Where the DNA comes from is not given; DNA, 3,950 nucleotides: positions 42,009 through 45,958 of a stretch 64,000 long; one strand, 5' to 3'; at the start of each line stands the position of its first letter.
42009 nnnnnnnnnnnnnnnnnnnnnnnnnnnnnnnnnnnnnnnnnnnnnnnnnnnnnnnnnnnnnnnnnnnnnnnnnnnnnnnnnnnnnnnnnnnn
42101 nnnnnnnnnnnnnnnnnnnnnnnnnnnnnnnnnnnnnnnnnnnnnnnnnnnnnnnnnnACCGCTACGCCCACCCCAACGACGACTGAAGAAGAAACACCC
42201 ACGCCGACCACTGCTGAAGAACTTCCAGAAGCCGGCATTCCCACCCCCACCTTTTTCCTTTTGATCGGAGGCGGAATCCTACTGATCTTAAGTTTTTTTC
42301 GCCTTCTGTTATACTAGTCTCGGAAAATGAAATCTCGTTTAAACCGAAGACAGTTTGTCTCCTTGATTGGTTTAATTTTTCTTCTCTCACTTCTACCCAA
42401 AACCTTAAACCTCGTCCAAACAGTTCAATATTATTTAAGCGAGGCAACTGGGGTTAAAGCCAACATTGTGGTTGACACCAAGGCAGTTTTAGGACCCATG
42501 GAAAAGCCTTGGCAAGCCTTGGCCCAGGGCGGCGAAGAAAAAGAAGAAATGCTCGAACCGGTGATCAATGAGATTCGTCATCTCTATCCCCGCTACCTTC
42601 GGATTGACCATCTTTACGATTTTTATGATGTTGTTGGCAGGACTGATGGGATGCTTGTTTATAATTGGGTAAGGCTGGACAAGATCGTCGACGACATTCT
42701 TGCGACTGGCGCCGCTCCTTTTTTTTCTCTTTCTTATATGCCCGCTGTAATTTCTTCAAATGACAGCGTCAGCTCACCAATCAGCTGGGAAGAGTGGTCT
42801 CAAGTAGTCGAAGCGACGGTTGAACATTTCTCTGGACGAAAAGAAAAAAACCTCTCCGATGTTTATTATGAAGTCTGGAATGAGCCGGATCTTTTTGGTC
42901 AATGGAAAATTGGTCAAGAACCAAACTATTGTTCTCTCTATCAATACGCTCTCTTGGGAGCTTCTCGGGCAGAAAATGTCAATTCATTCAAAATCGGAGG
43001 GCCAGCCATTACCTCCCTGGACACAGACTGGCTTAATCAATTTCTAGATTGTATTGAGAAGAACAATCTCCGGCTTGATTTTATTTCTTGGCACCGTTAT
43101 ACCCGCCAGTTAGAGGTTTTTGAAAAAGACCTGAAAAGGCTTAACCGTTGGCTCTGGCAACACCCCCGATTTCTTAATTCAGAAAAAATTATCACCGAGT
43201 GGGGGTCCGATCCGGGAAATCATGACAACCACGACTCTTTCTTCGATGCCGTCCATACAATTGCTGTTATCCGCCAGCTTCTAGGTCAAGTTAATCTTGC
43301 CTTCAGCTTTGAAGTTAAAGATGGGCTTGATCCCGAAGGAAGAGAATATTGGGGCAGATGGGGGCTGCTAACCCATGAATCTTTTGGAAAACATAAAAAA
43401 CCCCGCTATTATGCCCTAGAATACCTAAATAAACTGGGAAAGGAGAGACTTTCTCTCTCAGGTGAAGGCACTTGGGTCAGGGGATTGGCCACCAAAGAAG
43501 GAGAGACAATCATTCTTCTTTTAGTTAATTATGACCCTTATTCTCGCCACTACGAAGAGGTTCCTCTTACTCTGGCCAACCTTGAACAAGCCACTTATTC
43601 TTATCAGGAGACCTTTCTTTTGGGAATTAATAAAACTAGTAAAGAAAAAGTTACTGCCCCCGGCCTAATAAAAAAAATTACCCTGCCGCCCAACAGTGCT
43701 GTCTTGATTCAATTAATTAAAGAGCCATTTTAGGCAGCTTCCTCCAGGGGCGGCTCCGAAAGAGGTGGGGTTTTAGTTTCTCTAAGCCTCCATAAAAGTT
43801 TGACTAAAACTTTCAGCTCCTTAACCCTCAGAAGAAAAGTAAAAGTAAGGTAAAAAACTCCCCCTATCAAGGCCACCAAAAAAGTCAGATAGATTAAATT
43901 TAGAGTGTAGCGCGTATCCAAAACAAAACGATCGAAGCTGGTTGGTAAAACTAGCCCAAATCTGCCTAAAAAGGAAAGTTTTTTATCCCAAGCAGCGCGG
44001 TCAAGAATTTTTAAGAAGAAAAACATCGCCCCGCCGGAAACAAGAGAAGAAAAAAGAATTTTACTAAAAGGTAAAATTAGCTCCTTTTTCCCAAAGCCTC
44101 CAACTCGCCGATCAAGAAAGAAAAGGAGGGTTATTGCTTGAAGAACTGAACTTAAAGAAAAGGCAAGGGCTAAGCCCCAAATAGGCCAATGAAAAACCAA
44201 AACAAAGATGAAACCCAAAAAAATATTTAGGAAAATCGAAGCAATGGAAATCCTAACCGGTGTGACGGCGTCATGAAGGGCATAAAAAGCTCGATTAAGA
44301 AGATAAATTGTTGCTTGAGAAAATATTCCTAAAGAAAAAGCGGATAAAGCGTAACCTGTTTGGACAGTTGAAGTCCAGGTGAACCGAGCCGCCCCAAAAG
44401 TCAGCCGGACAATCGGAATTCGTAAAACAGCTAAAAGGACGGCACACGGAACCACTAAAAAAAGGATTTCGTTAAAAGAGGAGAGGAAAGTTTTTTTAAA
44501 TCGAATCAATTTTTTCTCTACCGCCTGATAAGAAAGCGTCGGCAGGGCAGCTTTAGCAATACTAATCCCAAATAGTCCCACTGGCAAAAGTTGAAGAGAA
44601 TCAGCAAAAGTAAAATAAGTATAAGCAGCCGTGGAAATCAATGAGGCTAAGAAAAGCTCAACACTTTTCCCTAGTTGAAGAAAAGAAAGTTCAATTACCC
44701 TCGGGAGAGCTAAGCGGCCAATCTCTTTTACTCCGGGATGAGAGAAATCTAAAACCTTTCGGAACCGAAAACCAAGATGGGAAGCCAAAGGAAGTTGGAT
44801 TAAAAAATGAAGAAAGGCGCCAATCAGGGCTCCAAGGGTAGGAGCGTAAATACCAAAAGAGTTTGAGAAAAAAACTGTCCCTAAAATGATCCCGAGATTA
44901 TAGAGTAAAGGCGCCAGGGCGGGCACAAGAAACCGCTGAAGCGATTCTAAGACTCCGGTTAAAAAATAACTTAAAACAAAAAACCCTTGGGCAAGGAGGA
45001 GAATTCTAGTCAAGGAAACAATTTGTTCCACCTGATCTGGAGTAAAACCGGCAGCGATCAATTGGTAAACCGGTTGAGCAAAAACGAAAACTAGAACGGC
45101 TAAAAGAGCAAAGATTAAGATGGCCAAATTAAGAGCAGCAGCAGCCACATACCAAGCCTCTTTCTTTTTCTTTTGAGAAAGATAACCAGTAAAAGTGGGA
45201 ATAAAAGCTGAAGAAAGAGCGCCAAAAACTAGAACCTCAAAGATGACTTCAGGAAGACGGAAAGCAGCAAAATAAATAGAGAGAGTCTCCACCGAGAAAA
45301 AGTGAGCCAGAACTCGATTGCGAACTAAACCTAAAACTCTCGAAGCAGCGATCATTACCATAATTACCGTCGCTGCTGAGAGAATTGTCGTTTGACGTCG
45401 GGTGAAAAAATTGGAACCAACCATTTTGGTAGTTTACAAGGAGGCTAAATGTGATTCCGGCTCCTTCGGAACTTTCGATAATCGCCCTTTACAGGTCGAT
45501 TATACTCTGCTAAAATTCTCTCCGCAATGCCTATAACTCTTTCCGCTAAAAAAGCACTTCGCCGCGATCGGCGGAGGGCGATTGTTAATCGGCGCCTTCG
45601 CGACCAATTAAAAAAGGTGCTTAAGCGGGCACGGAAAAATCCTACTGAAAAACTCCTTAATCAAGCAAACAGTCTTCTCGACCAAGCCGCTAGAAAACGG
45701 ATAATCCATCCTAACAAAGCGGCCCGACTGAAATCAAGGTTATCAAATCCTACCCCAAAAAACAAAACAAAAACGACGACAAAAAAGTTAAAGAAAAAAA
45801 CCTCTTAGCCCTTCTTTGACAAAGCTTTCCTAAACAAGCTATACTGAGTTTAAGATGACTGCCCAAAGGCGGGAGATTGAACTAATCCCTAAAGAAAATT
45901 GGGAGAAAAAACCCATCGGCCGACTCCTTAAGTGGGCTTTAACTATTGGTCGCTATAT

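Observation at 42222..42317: Non-canonical LPEAG C-terminal sorting signals on two surface proteins, with a sortase encoded elsewhere in the window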

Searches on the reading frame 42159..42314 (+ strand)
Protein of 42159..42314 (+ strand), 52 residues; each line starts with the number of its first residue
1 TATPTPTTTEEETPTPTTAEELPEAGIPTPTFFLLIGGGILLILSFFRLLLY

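Call 79: search_protein_families(library=pfam, proteins=[window:42159-42314:+], max_evalue=10)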
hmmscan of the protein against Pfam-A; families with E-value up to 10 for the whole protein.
seq(52 aa): 0 families

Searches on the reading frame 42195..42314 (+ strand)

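Call 11: search_protein_families(library=ncbifam, proteins=[window:42195-42314:+], max_evalue=10)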
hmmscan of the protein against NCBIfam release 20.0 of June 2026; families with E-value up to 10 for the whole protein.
seq(40 aa): 3 families
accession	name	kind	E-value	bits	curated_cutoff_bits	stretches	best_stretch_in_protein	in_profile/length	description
NF047643.1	seleno_TsoY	equivalog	0.049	13.1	250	1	7-40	233-265/366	selenoprotein TsoY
TIGR01167.1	LPXTG_anchor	domain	0.12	13.1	15.9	1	9-35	1-26/34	LPXTG cell wall anchor domain-containing protein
NF053819.1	EF0750_LPXTG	subfamily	0.17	12.4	47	1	3-37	65-100/105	EF2685/EF0750 family sortase-dependent surface protein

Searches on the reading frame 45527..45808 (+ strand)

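Call 28: search_protein_families(library=pfam, proteins=[window:45527-45808:+], max_evalue=0.001)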
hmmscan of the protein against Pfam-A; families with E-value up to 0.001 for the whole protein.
window:45527-45808:+ (93 aa): 1 family
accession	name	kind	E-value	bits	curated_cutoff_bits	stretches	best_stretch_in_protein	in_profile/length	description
PF01649.23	Ribosomal_S20p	-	1.4e-12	48.5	29.5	1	6-74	5-80/83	Ribosomal protein S20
